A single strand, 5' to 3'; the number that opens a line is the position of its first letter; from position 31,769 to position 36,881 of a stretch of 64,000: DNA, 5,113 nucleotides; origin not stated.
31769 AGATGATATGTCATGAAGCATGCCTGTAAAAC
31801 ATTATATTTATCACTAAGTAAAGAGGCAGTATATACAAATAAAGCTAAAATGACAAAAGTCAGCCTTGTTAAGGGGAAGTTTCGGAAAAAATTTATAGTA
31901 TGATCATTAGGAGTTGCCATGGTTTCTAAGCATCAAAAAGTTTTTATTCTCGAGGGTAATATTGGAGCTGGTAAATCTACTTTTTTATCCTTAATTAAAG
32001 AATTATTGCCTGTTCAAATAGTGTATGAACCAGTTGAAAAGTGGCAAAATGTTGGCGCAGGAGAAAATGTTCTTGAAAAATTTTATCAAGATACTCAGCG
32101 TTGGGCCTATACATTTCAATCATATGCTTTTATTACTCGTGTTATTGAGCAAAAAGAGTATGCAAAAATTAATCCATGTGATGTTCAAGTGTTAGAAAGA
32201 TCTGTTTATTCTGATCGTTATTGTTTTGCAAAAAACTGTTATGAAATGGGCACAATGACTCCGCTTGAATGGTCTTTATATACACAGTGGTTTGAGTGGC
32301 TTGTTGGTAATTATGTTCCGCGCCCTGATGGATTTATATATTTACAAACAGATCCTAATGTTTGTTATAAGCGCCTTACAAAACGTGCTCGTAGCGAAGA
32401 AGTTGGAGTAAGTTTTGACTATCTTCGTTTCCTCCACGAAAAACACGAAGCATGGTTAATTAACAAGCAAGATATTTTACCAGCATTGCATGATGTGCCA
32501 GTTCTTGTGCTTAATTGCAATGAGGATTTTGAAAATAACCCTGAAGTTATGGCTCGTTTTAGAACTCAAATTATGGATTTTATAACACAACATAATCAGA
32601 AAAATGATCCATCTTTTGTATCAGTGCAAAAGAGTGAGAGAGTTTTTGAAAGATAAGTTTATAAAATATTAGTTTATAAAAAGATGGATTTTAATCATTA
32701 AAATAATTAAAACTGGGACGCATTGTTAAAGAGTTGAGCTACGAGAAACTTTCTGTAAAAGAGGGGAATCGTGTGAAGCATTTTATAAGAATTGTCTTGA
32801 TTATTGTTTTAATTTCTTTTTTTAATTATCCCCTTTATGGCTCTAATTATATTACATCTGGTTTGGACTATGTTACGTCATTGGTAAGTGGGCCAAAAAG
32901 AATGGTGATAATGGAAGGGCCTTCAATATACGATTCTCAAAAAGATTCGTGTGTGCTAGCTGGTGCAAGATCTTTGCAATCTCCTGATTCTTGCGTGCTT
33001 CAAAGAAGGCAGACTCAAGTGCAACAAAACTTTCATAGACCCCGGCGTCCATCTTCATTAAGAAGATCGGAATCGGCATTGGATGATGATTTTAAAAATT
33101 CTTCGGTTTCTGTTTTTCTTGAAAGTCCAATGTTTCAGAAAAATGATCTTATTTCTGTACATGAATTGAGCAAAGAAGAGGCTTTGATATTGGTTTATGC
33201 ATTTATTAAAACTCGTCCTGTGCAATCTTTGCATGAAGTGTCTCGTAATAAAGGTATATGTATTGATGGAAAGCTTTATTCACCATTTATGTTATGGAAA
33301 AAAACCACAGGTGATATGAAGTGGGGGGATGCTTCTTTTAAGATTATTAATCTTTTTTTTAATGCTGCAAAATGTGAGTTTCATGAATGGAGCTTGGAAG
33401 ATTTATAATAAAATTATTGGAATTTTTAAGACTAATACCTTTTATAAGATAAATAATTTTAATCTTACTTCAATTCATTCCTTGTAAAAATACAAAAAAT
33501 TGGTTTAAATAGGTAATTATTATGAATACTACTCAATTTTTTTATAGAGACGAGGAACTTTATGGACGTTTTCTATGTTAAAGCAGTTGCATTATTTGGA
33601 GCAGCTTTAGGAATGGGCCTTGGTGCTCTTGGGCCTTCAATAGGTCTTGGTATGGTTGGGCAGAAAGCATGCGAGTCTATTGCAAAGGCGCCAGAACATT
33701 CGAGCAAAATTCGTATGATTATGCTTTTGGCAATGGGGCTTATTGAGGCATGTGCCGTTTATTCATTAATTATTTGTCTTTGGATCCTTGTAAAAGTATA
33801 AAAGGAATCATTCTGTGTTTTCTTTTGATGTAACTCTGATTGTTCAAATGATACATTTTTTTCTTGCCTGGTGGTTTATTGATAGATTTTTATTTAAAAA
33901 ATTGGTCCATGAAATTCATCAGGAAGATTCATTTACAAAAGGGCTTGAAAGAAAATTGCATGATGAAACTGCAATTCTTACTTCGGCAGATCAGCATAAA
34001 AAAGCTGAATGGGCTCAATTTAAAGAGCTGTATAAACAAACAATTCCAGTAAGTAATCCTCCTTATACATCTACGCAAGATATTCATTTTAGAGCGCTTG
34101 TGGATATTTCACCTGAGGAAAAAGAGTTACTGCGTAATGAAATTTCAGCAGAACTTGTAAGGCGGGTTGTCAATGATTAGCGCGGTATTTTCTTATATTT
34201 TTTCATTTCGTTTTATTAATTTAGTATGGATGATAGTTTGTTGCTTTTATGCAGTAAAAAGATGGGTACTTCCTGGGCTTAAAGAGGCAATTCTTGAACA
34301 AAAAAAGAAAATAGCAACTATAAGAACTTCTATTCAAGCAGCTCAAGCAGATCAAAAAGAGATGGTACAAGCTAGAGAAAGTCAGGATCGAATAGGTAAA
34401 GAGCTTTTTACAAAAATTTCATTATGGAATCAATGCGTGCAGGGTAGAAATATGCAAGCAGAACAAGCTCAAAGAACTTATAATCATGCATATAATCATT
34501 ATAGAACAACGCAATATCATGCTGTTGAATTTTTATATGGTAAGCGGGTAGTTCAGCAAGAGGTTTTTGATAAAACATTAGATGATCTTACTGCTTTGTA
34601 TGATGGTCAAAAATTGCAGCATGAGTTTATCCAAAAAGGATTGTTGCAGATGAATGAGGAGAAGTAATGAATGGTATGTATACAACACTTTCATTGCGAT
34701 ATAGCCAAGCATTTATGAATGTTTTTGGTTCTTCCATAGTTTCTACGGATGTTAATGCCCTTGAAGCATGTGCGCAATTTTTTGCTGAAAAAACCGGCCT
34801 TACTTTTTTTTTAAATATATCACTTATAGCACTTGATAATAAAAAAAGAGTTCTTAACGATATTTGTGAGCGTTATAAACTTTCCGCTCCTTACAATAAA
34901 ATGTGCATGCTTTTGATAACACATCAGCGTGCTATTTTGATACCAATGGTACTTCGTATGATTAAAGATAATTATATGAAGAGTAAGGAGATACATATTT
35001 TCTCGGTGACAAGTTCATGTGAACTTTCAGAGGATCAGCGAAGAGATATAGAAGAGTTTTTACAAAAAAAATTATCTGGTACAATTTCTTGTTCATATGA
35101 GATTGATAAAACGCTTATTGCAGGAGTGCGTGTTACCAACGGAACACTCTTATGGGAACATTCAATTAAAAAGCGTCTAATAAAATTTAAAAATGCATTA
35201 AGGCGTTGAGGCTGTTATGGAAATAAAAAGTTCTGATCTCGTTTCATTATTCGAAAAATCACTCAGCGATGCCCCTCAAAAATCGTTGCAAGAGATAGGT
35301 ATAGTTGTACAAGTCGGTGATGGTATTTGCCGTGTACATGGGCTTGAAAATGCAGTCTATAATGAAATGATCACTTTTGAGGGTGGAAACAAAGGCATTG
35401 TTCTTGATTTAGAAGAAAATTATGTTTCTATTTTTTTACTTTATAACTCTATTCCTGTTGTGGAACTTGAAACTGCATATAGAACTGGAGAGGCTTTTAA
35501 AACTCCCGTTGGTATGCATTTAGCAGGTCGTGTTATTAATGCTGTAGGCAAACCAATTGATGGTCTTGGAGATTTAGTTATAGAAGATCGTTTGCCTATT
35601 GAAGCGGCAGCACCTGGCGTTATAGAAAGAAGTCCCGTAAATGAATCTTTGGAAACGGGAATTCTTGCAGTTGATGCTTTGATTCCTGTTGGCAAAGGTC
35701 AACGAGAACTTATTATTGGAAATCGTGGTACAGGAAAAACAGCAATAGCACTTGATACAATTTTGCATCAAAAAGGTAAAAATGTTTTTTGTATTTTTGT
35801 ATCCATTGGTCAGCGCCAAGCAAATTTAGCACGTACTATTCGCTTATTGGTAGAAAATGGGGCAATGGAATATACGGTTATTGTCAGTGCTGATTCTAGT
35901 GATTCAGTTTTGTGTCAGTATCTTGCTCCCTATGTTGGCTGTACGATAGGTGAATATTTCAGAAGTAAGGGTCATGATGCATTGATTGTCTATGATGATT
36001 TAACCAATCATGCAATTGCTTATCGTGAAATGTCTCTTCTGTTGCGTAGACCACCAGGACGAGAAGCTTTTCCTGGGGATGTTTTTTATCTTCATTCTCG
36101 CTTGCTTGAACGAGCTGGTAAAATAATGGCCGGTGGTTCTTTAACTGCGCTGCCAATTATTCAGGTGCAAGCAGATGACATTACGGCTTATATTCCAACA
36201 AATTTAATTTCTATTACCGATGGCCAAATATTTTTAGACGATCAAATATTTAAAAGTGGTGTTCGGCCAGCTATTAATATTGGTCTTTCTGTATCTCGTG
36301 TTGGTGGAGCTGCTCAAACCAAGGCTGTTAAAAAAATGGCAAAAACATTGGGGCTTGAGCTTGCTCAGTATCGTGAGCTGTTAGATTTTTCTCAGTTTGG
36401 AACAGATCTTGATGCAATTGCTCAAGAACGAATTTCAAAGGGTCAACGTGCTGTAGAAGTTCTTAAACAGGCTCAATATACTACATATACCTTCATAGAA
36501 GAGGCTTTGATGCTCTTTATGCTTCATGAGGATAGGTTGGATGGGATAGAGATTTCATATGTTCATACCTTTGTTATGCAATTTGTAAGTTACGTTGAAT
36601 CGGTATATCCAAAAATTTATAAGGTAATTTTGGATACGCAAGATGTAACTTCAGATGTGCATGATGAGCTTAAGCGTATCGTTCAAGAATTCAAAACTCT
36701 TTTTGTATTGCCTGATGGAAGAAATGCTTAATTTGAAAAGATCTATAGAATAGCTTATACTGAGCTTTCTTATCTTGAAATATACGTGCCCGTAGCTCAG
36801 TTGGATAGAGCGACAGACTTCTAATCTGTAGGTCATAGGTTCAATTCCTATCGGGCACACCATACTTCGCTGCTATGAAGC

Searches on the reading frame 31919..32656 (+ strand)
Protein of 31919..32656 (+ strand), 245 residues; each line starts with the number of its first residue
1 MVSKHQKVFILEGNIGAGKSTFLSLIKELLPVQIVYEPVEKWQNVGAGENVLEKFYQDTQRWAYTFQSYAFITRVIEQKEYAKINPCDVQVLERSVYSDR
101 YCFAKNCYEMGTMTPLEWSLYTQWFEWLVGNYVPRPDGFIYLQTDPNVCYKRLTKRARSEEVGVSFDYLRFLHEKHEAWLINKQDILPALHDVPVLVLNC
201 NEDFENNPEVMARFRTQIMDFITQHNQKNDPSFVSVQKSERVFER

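Call 72: search_protein_families(library=pfam, proteins=[window:31919-32656:+], max_evalue=0.001)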
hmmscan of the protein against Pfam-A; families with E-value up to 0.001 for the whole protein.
window:31919-32656:+ (245 aa): 4 families
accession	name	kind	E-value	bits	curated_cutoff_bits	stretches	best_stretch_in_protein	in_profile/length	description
PF01712.25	dNK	-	3.9e-63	213.3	27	1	11-222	3-202/203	Deoxynucleoside kinase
PF02223.23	Thymidylate_kin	-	1.2e-08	35.3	27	1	11-174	1-157/185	Thymidylate kinase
PF13238.12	AAA_18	-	4.8e-05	24.2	29.4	0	126-160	86-115/128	AAA domain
PF13671.12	AAA_33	-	0.00019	22.2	27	0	8-64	1-57/143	AAA domain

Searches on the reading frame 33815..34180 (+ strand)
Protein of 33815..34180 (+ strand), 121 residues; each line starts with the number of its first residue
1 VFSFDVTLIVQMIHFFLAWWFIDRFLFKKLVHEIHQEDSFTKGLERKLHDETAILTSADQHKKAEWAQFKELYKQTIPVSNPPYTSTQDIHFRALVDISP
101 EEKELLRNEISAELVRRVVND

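Call 6: search_protein_families(library=pfam, proteins=[window:33815-34180:+], max_evalue=0.01)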
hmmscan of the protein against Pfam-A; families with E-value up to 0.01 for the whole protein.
window:33815-34180:+ (121 aa): 0 families

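Call 7: search_protein_families(library=ncbifam, proteins=[window:33815-34180:+], max_evalue=0.01)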
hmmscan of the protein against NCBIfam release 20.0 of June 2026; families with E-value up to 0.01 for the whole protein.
window:33815-34180:+ (121 aa): 1 family
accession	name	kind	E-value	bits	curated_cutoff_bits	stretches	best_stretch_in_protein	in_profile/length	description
NF004411.0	PRK05759.1-2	equivalog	0.0095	16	131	1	5-44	4-44/156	F0F1 ATP synthase subunit B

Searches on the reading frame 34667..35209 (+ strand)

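Call 6: search_protein_families(library=pfam, proteins=[window:34667-35209:+], max_evalue=0.01)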
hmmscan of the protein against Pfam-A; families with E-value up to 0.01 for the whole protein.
window:34667-35209:+ (180 aa): 1 family
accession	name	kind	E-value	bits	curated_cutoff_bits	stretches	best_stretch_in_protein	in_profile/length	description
PF00213.23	OSCP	-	5.1e-24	85.7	22.3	1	11-178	4-172/172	ATP synthase delta (OSCP) subunit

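Call 7: search_protein_families(library=ncbifam, proteins=[window:34667-35209:+], max_evalue=0.01)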
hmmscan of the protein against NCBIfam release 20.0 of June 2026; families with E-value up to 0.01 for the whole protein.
window:34667-35209:+ (180 aa): 15 families
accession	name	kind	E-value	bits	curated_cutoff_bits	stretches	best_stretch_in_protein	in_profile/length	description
TIGR01145.1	ATP_synt_delta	equivalog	5.9e-20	72.2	57.5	1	12-178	5-172/172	ATP synthase F1 subunit delta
NF004403.0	PRK05758.2-4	equivalog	4.3e-17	62.8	148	1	4-178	2-176/180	F0F1 ATP synthase subunit delta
NF004402.0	PRK05758.2-2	equivalog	1.6e-16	60.9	115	1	30-179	30-178/179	F0F1 ATP synthase subunit delta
NF009975.0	PRK13436.1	equivalog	1.3e-14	54.6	129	1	10-178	9-177/180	F0F1 ATP synthase subunit delta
NF009964.0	PRK13429.1-3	equivalog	2.3e-13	50.5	154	1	7-178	5-176/180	F0F1 ATP synthase subunit delta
NF004406.0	PRK05758.3-2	equivalog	1.1e-11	44.9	172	1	4-179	7-183/186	F0F1 ATP synthase subunit delta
NF006291.0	PRK08474.1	equivalog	1.5e-11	44.3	95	1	6-170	3-162/176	F0F1 ATP synthase subunit delta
NF004404.0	PRK05758.2-5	equivalog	1.9e-11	44.3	221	1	45-179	44-176/177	F0F1 ATP synthase subunit delta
NF004401.0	PRK05758.2-1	equivalog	2.8e-10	40.6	116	1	1-178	1-177/178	F0F1 ATP synthase subunit delta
NF009976.0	PRK13441.1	equivalog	8.8e-10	38.6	153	1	4-178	2-177/182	F0F1 ATP synthase subunit delta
NF004399.0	PRK05758.1-1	equivalog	2.3e-08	34.1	160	1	70-180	65-177/179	F0F1 ATP synthase subunit delta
NF009969.0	PRK13434.1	equivalog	3.2e-07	30.4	179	1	25-178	22-173/186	F0F1 ATP synthase subunit delta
NF009967.0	PRK13430.1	equivalog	5.9e-07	29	200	1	78-178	169-269/271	F0F1 ATP synthase subunit delta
TIGR03321.1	alt_F1F0_F0_B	exception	0.00018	21.4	224.7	1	114-175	181-242/246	alternate F1F0 ATPase, F0 subunit B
NF009961.0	PRK13428.1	equivalog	0.00071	18.8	328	1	112-178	377-443/445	F0F1 ATP synthase subunit B/delta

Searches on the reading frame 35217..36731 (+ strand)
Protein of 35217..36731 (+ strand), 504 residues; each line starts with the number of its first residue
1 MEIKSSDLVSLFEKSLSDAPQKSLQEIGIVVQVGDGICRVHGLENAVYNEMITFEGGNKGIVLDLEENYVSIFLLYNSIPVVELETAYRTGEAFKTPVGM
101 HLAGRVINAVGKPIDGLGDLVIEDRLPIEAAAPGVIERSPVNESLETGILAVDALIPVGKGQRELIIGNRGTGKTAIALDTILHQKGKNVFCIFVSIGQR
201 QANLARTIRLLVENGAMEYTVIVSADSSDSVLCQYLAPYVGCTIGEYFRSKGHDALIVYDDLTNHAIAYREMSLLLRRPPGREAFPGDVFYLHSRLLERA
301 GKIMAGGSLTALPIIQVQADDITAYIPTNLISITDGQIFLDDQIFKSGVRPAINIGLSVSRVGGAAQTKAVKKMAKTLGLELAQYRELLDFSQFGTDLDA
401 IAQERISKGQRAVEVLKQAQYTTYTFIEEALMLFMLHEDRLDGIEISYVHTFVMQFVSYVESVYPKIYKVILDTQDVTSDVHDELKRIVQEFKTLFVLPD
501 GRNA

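Call 6: search_protein_families(library=pfam, proteins=[window:35217-36731:+], max_evalue=0.01)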
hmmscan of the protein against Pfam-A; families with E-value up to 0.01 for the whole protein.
window:35217-36731:+ (504 aa): 4 families
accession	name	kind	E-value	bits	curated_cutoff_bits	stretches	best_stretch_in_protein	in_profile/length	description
PF00006.31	ATP-synt_ab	-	1.4e-80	270.4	29.5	1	148-360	1-213/213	ATP synthase alpha/beta family, nucleotide-binding domain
PF00306.32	ATP-synt_ab_C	-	2.4e-33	115.6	27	1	367-492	1-126/126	ATP synthase alpha/beta chain, C terminal domain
PF02874.29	ATP-synt_ab_N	-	4.2e-08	34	20.9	1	25-74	3-52/69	ATP synthase alpha/beta family, beta-barrel domain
PF06745.19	ATPase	-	0.00041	20.2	26.6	1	146-209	2-68/231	KaiC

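Call 7: search_protein_families(library=ncbifam, proteins=[window:35217-36731:+], max_evalue=0.01)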
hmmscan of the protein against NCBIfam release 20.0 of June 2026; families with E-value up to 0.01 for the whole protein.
window:35217-36731:+ (504 aa): 39 families (the best 25 are shown)
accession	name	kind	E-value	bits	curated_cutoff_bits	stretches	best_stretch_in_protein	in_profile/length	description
TIGR00962.1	atpA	equivalog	7.6e-195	648.4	484.45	1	3-497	2-502/503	F0F1 ATP synthase subunit alpha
NF009884.0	PRK13343.1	equivalog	1.7e-183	610.9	554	1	19-494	22-500/507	F0F1 ATP synthase subunit alpha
TIGR03324.1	alt_F1F0_F1_al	exception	4.2e-157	523.8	750.5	1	15-489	16-493/497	alternate F1F0 ATPase, F1 subunit alpha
NF045863.1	glide_MMOB1660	exception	4.6e-126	421.8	600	1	30-480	3-464/515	MMOB1660 family gliding motility ATPase complex subunit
NF005523.0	PRK07165.1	equivalog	1.4e-103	347.3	414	1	130-493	114-476/509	ATP F0F1 synthase subunit alpha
NF045936.2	MSC_0619_alpha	exception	8.6e-98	328.2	520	1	132-492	112-471/505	MSC_0619 family F1-like ATPase alpha subunit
TIGR03496.1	FliI_clade1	equivalog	8.3e-60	202.7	619.1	1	29-426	2-404/414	flagellar protein export ATPase FliI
TIGR02546.1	III_secr_ATP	equivalog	3.1e-57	194.2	604.75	1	58-420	41-405/423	type III secretion system ATPase SctN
TIGR03498.1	FliI_clade3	equivalog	3.3e-57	194.1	587.45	1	28-426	1-407/418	flagellar protein export ATPase FliI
TIGR01026.1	fliI_yscN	subfamily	2.3e-55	188.1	379.5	1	24-427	21-429/440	FliI/YscN family ATPase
TIGR03497.1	FliI_clade2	equivalog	3.1e-53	181.2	629.8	1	28-429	15-405/413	flagellar protein export ATPase FliI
NF005295.0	PRK06820.1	equivalog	1.7e-52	178.9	690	1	16-423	19-425/440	EscN/YscN/HrcN family type III secretion system ATPase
NF006575.0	PRK09099.1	subfamily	2.2e-52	178.3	706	1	12-421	14-425/443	type III secretion system ATPase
NF005391.0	PRK06936.1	equivalog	2.8e-50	171.4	657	1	89-428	90-429/439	type III secretion system ATPase SctN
NF006290.1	PRK08472.1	equivalog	9.5e-50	169.7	644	1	25-426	17-422/433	flagellar protein export ATPase FliI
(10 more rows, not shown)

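Call 33: find_related_loci(query=window:35217-36731:+, collection=genome_contigs, flank=6000)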
Query window:35217-36731:+ (504 aa) in genome_contigs; peptide patterns used: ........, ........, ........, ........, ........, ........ (x = any residue, [..] = any of these).
243 stretches matched a pattern; 138 encode a relative of the query (tblastn E <= 1e-3); the best 80 are kept; 80 distinct loci.
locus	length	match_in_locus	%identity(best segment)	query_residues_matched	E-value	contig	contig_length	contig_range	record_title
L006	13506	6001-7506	84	1-502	0e+0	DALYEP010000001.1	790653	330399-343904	MAG TPA_asm: Candidatus Babeliales bacterium isolate CTOTU14257 NODE_1_length_790653_cov_10.893357, whole genome shotgun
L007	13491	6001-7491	81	1-497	0e+0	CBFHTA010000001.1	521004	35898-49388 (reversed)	MAG: Candidatus Babelota bacterium isolate Co_bin_40_indper genome assembly, contig: Co_bin_40_indper_c1, whole genome s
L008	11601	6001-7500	77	1-500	0e+0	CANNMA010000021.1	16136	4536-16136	MAG: bacterium isolate ZH-3nov15-92 genome assembly, contig: ZH-3nov15-C4268, whole genome shotgun sequence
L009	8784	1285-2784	78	1-500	0e+0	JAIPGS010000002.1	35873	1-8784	MAG: Candidatus Babeliales bacterium isolate Tobar13.5m-G55 Tobar13-5m-C1306, whole genome shotgun sequence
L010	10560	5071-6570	76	1-500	0e+0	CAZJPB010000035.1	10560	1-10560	MAG TPA_asm: uncultured Pseudomonadota bacterium isolate SRP219642_co4_113 genome assembly, contig: NODE_10680_length_10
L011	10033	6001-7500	77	1-500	0e+0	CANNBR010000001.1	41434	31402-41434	MAG: bacterium isolate ZH-3nov15-28 genome assembly, contig: ZH-3nov15-C665, whole genome shotgun sequence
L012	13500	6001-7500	75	1-500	0e+0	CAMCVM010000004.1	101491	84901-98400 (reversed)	MAG: candidate division TM6 bacterium GW2011_GWF2_32_72 isolate ME-21oct19-91 genome assembly, contig: ME-21oct19-C228,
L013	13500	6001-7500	76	1-500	0e+0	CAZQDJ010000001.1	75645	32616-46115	MAG TPA_asm: uncultured Pseudomonadota bacterium isolate SRP286056_co1_452 genome assembly, contig: NODE_280_length_7564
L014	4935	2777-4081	82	1-435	0e+0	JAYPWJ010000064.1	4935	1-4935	MAG: bacterium isolate 139588_S189_metabat_bins_2.tsv.014 NODE_15947_length_4935_cov_3.608197, whole genome shotgun sequ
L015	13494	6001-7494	68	4-500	0e+0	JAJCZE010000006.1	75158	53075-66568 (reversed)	MAG: Candidatus Dependentiae bacterium isolate OFTM262 OFTM262_5, whole genome shotgun sequence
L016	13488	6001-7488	70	1-496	0e+0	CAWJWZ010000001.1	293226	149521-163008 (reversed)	MAG: uncultured bacterium isolate MFD09206.bin.2.1 genome assembly, contig: contig_13410, whole genome shotgun sequence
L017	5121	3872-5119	83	1-416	0e+0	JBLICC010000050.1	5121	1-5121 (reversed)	MAG: Alteromonas naphthalenivorans isolate 3300053698_98 Ga0535657_0033721, whole genome shotgun sequence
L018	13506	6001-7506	66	1-501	0e+0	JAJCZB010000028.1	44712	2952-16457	MAG: Candidatus Dependentiae bacterium isolate OFTM129 OFTM129_27, whole genome shotgun sequence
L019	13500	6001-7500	67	1-500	0e+0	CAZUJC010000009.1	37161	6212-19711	MAG TPA_asm: uncultured Pseudomonadota bacterium isolate SRP150892_co2_472 genome assembly, contig: NODE_1332_length_371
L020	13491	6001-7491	68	1-497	0e+0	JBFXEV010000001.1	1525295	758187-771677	MAG: Candidatus Babeliales bacterium isolate CA_2019_TPIn_124 NODE_4_length_1525295_cov_25.213293_TPIn, whole genome sho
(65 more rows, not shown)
